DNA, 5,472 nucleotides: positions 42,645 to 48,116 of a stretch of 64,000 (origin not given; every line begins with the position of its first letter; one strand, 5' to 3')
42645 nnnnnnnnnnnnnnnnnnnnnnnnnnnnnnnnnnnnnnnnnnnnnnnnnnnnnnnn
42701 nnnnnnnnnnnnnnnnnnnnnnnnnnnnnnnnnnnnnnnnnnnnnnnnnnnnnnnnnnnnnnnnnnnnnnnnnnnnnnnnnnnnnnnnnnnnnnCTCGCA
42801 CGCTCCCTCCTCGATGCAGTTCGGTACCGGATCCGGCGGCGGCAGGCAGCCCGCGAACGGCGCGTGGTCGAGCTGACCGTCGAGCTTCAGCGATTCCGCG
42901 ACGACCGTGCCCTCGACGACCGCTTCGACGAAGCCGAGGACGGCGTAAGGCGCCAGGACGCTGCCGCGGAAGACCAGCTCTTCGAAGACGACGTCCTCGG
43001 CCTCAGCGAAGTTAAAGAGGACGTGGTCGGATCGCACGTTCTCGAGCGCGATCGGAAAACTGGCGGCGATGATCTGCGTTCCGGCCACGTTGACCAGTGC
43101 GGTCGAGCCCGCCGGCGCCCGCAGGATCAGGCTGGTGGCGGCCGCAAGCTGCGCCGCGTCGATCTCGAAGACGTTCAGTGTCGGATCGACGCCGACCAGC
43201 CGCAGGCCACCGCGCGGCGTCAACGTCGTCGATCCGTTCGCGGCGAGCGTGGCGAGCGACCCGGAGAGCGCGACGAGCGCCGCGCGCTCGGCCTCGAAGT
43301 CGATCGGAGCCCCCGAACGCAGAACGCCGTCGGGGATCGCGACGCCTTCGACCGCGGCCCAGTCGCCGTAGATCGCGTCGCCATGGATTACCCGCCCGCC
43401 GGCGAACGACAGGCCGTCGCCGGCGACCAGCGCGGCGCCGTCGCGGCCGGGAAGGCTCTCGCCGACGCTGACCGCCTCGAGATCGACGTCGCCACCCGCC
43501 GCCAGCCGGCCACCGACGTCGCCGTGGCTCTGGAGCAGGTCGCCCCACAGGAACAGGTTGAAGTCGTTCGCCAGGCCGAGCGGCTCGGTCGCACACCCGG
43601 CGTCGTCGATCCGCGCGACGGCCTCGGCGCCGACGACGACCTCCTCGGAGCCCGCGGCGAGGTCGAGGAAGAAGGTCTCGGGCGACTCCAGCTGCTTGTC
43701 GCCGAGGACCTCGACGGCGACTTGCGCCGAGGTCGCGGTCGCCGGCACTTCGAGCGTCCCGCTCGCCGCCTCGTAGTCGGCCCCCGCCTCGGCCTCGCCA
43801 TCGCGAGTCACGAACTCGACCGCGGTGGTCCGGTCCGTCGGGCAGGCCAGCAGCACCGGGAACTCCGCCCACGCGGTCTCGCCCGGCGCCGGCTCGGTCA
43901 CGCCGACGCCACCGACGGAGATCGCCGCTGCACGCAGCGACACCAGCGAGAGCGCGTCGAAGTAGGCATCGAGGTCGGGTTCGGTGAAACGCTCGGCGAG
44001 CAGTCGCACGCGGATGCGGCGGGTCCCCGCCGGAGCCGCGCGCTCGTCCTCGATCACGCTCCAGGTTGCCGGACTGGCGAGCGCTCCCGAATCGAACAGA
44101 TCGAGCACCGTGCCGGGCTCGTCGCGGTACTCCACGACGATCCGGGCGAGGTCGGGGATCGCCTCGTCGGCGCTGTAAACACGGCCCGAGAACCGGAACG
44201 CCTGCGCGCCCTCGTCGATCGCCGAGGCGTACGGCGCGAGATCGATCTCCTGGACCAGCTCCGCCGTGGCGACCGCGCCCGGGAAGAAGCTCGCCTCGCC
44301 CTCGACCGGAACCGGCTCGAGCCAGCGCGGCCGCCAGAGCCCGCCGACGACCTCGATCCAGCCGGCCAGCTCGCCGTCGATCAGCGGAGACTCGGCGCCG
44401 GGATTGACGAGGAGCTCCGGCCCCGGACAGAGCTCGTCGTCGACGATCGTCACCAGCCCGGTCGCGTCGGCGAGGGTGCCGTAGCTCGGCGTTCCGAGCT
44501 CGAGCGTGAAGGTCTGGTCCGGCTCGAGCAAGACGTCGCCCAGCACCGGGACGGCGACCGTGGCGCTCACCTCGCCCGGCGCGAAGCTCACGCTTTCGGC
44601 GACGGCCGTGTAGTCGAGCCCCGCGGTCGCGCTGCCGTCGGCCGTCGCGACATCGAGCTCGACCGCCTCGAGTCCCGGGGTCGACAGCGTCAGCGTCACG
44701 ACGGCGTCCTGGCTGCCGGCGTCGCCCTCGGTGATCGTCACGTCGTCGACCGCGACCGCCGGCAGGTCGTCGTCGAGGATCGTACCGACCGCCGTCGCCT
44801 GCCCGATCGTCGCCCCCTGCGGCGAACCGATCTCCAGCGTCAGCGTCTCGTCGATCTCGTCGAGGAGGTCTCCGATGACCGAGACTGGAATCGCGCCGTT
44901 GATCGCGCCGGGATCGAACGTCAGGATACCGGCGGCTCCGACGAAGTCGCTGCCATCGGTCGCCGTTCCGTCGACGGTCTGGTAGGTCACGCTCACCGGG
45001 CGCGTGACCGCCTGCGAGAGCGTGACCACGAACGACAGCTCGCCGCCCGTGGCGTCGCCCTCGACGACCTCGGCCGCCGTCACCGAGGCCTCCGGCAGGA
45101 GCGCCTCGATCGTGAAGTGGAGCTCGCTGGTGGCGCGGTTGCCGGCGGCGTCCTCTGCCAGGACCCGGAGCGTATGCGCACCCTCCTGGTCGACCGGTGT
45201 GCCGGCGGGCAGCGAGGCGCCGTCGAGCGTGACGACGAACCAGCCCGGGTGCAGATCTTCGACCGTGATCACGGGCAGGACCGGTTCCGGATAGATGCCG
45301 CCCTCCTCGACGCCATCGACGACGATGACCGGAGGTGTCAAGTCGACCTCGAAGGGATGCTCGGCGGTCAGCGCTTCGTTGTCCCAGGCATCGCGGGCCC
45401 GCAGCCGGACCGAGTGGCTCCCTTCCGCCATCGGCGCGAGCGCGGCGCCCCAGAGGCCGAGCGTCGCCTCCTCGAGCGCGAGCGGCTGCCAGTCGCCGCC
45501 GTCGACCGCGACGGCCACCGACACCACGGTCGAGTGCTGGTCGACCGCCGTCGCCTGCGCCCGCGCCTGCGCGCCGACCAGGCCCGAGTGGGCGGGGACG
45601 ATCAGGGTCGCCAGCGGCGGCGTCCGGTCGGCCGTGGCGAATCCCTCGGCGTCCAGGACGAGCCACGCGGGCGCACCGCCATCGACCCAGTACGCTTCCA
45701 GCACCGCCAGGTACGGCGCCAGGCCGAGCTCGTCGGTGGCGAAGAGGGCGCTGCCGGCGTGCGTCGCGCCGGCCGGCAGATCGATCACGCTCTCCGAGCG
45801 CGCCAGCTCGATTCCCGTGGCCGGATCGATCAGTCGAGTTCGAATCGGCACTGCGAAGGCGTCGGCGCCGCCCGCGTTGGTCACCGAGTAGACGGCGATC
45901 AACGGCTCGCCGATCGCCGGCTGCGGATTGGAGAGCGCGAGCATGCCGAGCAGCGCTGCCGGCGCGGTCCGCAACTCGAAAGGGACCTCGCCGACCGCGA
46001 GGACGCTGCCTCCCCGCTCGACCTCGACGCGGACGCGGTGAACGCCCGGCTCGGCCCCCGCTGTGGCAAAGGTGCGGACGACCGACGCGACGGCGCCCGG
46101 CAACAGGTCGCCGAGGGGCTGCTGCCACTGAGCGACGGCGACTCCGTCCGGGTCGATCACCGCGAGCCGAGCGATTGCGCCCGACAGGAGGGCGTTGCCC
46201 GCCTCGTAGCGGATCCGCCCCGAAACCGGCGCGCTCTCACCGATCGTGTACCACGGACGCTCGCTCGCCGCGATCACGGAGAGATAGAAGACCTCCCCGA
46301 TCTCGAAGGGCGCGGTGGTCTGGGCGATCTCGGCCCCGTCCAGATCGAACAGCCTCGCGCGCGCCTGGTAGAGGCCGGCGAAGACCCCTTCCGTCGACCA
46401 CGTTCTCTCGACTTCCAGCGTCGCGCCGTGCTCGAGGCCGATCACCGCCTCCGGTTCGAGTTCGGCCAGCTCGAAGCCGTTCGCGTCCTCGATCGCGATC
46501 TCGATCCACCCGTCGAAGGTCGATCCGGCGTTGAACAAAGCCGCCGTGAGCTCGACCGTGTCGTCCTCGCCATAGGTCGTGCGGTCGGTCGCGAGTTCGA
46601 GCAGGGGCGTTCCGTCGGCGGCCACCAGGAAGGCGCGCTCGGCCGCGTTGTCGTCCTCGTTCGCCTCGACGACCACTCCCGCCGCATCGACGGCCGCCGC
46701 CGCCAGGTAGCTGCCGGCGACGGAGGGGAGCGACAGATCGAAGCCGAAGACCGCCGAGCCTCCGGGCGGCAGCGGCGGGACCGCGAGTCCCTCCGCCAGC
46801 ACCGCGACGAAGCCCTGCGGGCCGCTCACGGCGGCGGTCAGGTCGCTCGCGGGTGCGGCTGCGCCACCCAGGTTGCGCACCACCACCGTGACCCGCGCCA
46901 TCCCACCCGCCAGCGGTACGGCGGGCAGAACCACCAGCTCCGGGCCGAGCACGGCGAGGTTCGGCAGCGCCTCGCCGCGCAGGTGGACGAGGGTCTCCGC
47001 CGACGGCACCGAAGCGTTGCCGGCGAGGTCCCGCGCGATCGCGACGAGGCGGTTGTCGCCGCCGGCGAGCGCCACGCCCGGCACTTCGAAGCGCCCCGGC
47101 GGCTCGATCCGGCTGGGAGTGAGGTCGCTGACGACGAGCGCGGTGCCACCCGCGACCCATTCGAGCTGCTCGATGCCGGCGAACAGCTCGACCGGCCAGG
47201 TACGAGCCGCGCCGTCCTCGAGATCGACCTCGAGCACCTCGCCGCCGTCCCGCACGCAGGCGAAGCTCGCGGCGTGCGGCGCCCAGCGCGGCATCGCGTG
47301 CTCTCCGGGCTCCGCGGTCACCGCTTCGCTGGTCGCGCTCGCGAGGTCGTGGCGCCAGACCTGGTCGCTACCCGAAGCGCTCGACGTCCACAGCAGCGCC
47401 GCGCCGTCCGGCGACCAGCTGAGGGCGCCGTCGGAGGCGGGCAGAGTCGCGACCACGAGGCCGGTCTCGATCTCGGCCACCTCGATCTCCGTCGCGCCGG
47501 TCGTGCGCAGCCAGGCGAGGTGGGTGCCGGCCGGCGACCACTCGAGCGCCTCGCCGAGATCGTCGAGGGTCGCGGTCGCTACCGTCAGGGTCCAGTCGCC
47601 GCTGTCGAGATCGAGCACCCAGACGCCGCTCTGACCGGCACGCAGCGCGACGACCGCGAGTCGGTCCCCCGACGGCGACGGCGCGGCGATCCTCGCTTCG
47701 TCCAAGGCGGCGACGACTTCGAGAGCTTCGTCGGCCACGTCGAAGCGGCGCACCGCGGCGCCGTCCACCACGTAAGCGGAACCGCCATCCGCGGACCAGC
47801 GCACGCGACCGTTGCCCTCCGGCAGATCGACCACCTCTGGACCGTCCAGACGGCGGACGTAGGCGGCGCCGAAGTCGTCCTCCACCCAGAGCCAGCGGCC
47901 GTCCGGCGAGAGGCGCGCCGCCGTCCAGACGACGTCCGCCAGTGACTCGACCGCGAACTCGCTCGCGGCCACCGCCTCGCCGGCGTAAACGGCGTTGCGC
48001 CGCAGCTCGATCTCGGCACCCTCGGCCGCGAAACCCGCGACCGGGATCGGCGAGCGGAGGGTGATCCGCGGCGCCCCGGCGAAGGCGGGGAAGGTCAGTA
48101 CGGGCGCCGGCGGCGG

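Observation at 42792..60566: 5924-aa protein with an unusual domain mix, including an N-terminal HExxH domain and terpenoid-cyclase / alpha2-macroglobulin-like toroid repeats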

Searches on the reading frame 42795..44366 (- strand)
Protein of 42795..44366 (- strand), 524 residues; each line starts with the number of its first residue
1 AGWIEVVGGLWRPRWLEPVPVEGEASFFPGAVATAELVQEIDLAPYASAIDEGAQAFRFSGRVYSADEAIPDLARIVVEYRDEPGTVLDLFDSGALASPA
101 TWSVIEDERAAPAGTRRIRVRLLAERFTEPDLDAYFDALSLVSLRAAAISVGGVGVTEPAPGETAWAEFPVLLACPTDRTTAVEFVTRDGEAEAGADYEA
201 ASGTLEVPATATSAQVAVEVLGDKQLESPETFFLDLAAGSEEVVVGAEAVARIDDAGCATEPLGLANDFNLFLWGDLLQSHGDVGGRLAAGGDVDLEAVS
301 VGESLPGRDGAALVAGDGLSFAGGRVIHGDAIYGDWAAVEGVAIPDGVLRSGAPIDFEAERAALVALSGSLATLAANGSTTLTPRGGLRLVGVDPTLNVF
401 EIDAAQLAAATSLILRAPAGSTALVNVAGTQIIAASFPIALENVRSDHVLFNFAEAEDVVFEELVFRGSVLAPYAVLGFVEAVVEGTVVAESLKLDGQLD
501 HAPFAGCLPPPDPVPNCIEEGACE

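Call 5: search_protein_families(library=pfam, proteins=[window:42795-44366:-], max_evalue=0.01)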
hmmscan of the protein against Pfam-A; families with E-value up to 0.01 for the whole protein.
window:42795-44366:- (524 aa): 2 families
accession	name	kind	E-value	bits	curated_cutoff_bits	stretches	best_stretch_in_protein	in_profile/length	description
PF20597.4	pAdhesive_15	-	4.8e-47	161.5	23.8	1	262-499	1-252/254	Putative Ice-binding-like adhesive domain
PF03160.20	Calx-beta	-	9e-13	48.7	27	1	167-251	24-113/119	Calx-beta domain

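Call 6: search_protein_families(library=ncbifam, proteins=[window:42795-44366:-], max_evalue=0.01)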
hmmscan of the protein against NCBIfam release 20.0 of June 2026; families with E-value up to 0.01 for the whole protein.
window:42795-44366:- (524 aa): 2 families
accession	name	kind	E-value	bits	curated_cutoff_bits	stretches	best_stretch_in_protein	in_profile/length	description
TIGR04215.1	choice_anch_A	domain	1.6e-51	175.5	29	1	267-506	1-255/255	choice-of-anchor A family protein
TIGR00845.1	caca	equivalog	3.7e-09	34.9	679.85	1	177-241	424-488/921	sodium/calcium exchanger 1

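Call 84: find_related_loci(query=window:42795-44366:-, collection=metagenome_contigs, flank=10000)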
Query window:42795-44366:- (524 aa) in metagenome_contigs; peptide patterns used: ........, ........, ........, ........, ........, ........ (x = any residue, [..] = any of these).
358 stretches matched a pattern; 1 encode a relative of the query (tblastn E <= 1e-3); 1 distinct loci.
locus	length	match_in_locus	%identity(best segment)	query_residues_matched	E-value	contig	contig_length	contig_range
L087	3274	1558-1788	35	172-244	1e-9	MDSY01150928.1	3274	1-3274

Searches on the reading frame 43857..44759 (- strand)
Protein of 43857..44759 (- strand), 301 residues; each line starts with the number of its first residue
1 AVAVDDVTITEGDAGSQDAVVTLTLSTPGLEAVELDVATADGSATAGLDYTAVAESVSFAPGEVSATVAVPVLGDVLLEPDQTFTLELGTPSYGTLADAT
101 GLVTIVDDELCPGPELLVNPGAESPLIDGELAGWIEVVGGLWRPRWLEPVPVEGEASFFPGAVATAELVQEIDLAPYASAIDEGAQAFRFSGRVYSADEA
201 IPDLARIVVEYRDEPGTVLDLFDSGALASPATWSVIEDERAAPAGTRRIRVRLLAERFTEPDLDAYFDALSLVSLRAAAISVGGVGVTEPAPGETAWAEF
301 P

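Call 71: search_protein_families(library=pfam, proteins=[window:43857-44759:-], max_evalue=1)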
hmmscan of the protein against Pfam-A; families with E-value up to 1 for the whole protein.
window:43857-44759:- (301 aa): 1 family
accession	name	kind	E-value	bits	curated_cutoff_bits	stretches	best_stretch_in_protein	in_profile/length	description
PF03160.20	Calx-beta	-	2.8e-14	53.6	27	1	19-108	24-118/119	Calx-beta domain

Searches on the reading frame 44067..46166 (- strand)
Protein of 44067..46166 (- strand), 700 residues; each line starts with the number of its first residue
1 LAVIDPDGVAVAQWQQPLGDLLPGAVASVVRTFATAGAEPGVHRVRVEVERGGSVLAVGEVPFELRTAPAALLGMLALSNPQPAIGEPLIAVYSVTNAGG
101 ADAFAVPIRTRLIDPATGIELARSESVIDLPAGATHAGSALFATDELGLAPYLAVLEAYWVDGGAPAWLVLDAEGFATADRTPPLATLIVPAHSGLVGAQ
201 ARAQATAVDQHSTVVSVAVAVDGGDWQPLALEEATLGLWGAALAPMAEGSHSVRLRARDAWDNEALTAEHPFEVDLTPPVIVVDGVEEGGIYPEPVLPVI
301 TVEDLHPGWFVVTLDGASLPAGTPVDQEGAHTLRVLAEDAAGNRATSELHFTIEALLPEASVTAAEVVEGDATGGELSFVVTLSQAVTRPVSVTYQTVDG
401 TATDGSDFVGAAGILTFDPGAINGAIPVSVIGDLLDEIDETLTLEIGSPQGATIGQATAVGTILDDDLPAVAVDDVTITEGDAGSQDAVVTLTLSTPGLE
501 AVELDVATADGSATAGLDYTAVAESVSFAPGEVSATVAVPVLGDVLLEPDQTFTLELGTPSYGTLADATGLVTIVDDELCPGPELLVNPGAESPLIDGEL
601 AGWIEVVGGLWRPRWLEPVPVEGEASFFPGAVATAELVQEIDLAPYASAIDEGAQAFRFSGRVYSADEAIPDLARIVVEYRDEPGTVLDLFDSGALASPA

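Call 5: search_protein_families(library=pfam, proteins=[window:44067-46166:-], max_evalue=0.01)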
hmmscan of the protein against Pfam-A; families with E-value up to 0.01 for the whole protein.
window:44067-46166:- (700 aa): 4 families
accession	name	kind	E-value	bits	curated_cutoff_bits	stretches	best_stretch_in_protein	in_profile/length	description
PF03160.20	Calx-beta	-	1.8e-31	109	27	2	373-466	20-118/119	Calx-beta domain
PF19077.6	Big_13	-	8.8e-07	29.8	27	0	327-353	73-100/102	Bacterial Ig-like domain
PF13750.12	Big_3_3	-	0.0044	17.1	27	0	246-284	12-52/157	Bacterial Ig-like domain (group 3)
PF07224.18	Chlorophyllase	-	0.0089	15.3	26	0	367-450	119-202/301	Chlorophyllase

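Call 6: search_protein_families(library=ncbifam, proteins=[window:44067-46166:-], max_evalue=0.01)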
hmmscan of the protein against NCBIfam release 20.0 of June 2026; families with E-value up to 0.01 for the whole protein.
window:44067-46166:- (700 aa): 4 families
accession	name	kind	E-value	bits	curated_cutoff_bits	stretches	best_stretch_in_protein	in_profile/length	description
TIGR00845.1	caca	equivalog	3.4e-16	58.2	679.85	2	380-447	416-484/921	sodium/calcium exchanger 1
NF047446.1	barrel_OmpL47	domain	1.8e-08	34.7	40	0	324-353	38-68/68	OmpL47-type beta-barrel domain-containing protein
NF038115.1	SVAGG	subfamily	1.8e-07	30.6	150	1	371-451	276-357/407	SVAGG family GlyGly-CTERM protein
NF047441.1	Lepto_OmpL47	equivalog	0.001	18.8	250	0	207-285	264-333/336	multi-beta-barrel domain surface protein OmpL47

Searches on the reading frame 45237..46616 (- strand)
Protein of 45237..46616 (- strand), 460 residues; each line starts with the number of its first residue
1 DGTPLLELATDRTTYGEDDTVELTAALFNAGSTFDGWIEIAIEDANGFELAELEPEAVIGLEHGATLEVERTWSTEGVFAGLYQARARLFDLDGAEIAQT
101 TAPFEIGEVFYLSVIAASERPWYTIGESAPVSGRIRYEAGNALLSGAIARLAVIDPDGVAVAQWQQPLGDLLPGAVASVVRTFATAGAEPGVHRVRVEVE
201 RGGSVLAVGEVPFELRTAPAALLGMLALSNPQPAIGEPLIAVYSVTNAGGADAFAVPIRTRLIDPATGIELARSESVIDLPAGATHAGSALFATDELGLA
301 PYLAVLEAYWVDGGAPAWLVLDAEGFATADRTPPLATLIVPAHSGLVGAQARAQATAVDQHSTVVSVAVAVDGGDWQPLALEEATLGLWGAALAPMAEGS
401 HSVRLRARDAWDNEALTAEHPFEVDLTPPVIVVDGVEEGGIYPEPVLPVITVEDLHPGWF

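Call 71: search_protein_families(library=pfam, proteins=[window:45237-46616:-], max_evalue=1)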
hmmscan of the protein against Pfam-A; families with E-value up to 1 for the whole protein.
window:45237-46616:- (460 aa): 2 families
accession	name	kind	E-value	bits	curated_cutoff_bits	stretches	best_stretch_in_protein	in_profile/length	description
PF19077.6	Big_13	-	0.057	14.3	27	1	359-425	35-101/102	Bacterial Ig-like domain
PF18998.6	Flg_new_2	-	0.086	13.3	23.6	0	10-38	14-41/73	Divergent InlB B-repeat domain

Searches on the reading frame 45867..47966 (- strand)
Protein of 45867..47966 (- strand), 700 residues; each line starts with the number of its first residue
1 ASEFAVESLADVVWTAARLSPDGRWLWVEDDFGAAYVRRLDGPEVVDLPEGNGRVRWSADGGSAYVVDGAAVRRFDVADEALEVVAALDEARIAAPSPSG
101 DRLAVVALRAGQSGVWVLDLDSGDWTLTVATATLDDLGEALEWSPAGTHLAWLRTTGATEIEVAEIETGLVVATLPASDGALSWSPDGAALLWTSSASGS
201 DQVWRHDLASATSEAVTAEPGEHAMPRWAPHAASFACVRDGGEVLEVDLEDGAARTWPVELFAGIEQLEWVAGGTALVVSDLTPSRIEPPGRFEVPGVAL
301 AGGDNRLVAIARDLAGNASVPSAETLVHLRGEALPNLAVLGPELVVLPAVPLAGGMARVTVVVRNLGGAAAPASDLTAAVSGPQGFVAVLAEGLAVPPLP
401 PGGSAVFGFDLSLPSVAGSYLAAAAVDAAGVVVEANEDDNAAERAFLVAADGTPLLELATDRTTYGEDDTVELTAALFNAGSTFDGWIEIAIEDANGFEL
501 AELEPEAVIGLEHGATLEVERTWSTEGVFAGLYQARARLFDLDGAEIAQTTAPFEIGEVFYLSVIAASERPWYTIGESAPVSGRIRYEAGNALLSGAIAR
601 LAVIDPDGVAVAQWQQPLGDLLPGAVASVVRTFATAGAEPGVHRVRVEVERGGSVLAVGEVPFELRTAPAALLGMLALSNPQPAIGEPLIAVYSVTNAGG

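Call 5: search_protein_families(library=pfam, proteins=[window:45867-47966:-], max_evalue=0.01)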
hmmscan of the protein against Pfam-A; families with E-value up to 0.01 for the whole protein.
window:45867-47966:- (700 aa): 3 families
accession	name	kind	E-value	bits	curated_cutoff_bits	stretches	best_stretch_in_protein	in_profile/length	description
PF07705.17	CARDB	-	5.3e-10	39.9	22.7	1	338-443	5-100/101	CARDB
PF07676.18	PD40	-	4.2e-08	33.4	20.9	1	177-205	9-38/38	WD40-like Beta Propeller Repeat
PF25174.1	Beta-prop_THOC3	-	0.0037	16.7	305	0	181-280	51-147/272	THOC3 beta-propeller domain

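Call 6: search_protein_families(library=ncbifam, proteins=[window:45867-47966:-], max_evalue=0.01)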
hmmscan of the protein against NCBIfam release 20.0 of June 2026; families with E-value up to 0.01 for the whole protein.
window:45867-47966:- (700 aa): 3 families
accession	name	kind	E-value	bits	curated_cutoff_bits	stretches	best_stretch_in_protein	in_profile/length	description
TIGR02800.1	propeller_TolB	equivalog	1.5e-13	50.5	343.15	1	142-235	197-293/418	Tol-Pal system beta propeller repeat protein TolB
NF002183.0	PRK01029.1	equivalog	1.4e-08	34.3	405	1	181-232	331-382/429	Tol-Pal system protein TolB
NF033523.0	lasso_peptidase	equivalog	5.5e-06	25.4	400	1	181-233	92-144/638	Atxe2 family lasso peptide isopeptidase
